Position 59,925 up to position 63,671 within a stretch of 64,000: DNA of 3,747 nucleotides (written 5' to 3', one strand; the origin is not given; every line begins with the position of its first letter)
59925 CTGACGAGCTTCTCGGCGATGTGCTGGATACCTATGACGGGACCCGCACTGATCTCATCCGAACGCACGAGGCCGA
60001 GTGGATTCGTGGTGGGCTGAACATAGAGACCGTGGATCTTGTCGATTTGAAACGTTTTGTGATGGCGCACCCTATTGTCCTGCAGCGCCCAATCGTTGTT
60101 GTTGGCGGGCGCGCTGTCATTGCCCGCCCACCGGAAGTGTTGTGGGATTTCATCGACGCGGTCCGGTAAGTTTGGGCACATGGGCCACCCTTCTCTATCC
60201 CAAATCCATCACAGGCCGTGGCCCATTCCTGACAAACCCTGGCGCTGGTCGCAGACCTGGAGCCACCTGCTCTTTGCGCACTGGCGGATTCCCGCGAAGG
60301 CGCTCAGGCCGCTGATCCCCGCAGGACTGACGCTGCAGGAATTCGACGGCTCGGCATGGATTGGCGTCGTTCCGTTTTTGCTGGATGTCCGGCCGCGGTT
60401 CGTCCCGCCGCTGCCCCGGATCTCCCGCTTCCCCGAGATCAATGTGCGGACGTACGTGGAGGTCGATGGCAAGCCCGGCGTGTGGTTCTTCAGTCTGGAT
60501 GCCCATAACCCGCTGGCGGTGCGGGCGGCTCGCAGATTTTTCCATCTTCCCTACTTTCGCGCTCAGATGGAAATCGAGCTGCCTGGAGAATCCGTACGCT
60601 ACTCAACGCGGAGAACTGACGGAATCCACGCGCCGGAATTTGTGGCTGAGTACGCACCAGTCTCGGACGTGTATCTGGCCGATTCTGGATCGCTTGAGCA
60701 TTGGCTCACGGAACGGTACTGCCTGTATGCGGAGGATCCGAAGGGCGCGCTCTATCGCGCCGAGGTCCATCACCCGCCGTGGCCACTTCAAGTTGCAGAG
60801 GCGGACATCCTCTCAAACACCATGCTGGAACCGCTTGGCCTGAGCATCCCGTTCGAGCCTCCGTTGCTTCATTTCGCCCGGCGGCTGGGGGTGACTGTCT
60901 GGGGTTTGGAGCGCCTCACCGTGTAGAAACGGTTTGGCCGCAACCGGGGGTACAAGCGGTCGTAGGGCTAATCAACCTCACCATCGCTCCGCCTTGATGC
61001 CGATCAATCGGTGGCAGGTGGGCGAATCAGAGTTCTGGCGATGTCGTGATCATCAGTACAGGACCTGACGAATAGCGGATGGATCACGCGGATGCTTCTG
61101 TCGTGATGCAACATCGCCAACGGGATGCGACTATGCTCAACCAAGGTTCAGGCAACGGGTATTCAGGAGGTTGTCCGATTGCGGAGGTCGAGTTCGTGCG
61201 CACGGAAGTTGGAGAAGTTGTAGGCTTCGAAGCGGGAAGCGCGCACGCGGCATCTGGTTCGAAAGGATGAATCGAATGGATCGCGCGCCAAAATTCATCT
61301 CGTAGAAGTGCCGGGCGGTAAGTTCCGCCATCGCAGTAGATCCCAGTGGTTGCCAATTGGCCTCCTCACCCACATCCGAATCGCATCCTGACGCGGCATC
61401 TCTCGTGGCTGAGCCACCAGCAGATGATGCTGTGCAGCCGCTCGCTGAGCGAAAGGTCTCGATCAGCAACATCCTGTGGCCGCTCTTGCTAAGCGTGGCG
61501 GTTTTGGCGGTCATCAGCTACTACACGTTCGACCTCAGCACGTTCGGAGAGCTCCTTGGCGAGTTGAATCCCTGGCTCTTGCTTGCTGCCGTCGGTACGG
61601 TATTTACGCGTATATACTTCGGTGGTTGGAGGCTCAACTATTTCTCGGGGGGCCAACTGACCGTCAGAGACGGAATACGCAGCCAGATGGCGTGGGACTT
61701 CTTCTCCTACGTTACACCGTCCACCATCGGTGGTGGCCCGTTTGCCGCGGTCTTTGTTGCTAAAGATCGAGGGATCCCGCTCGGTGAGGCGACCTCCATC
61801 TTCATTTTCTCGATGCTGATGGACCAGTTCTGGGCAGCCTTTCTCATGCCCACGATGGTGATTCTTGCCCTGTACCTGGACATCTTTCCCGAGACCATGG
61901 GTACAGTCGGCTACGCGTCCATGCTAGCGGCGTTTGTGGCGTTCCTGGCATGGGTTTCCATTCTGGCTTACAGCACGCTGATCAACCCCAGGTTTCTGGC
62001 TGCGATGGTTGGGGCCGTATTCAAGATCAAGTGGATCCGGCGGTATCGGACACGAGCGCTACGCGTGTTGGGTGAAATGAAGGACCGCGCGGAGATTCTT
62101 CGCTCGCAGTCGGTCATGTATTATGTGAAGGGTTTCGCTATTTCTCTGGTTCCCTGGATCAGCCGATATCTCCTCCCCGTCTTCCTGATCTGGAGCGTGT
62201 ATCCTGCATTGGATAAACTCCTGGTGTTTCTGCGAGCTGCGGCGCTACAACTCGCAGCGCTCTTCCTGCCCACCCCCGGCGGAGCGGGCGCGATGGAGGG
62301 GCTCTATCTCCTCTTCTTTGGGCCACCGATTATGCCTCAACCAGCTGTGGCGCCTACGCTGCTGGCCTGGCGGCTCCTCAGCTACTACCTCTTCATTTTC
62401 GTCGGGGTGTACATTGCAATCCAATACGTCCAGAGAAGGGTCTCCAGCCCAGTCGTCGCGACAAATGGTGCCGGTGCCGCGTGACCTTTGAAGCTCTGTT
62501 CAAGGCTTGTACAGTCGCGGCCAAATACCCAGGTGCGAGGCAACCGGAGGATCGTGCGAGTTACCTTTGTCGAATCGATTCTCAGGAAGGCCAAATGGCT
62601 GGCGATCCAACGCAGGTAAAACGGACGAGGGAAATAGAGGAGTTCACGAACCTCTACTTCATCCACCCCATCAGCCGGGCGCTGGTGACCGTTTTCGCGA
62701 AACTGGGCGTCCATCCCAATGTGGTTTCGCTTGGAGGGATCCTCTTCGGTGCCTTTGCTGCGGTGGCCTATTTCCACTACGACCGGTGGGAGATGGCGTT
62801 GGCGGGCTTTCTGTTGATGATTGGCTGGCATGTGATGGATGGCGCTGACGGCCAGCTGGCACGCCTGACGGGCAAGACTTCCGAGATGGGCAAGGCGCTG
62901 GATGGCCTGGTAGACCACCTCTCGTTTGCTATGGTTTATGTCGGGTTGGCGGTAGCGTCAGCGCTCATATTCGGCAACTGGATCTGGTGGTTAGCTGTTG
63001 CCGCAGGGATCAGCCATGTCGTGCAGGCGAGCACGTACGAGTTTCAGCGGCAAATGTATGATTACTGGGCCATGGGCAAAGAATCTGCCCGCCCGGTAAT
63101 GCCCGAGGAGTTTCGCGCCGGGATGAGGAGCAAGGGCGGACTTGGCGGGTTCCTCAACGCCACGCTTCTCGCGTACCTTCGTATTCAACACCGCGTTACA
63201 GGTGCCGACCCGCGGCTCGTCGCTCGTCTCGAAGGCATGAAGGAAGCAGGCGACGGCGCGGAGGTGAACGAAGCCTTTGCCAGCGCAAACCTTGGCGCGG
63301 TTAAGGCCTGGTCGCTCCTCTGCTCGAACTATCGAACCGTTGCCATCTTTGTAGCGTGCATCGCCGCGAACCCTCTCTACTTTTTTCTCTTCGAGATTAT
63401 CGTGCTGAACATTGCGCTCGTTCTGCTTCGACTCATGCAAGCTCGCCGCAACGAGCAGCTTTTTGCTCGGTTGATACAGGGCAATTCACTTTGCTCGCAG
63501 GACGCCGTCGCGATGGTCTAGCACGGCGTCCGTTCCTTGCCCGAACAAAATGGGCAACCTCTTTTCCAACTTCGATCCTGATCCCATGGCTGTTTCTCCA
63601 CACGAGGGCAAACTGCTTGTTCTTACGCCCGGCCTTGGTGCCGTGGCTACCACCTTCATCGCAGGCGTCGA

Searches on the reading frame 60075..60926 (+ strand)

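Call 66: search_protein_families(library=pfam, proteins=[window:60075-60926:+], max_evalue=0.00001)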
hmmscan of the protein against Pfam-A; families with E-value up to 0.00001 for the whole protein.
window:60075-60926:+ (283 aa): 1 family
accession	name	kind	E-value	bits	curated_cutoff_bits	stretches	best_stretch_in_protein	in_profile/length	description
PF09844.14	DUF2071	-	1.2e-72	244.5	27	1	60-270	2-210/212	Uncharacterized conserved protein (COG2071)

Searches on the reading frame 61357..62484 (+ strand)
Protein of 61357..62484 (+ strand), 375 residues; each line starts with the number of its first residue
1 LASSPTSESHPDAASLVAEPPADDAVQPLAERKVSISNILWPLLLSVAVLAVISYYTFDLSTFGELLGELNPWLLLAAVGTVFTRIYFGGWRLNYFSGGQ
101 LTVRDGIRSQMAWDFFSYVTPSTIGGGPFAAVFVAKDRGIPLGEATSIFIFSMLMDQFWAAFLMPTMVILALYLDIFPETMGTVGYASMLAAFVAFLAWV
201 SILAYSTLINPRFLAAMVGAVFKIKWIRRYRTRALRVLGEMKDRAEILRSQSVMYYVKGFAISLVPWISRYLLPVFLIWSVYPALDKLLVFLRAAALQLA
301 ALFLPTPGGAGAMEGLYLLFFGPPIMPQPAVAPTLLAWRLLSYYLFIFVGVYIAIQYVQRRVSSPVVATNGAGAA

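Call 66: search_protein_families(library=pfam, proteins=[window:61357-62484:+], max_evalue=0.00001)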
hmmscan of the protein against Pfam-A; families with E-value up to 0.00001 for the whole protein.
window:61357-62484:+ (375 aa): 1 family
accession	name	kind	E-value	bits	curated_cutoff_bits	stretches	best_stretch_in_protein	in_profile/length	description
PF03706.18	LPG_synthase_TM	-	5.8e-34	118.4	33.4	1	44-350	2-302/302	Lysylphosphatidylglycerol synthase TM region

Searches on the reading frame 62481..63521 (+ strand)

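Call 66: search_protein_families(library=pfam, proteins=[window:62481-63521:+], max_evalue=0.00001)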
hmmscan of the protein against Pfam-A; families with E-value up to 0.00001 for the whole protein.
window:62481-63521:+ (346 aa): 1 family
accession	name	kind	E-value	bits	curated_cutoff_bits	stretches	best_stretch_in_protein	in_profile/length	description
PF01066.26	CDP-OH_P_transf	-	5.8e-14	53.2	22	1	78-175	3-92/152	CDP-alcohol phosphatidyltransferase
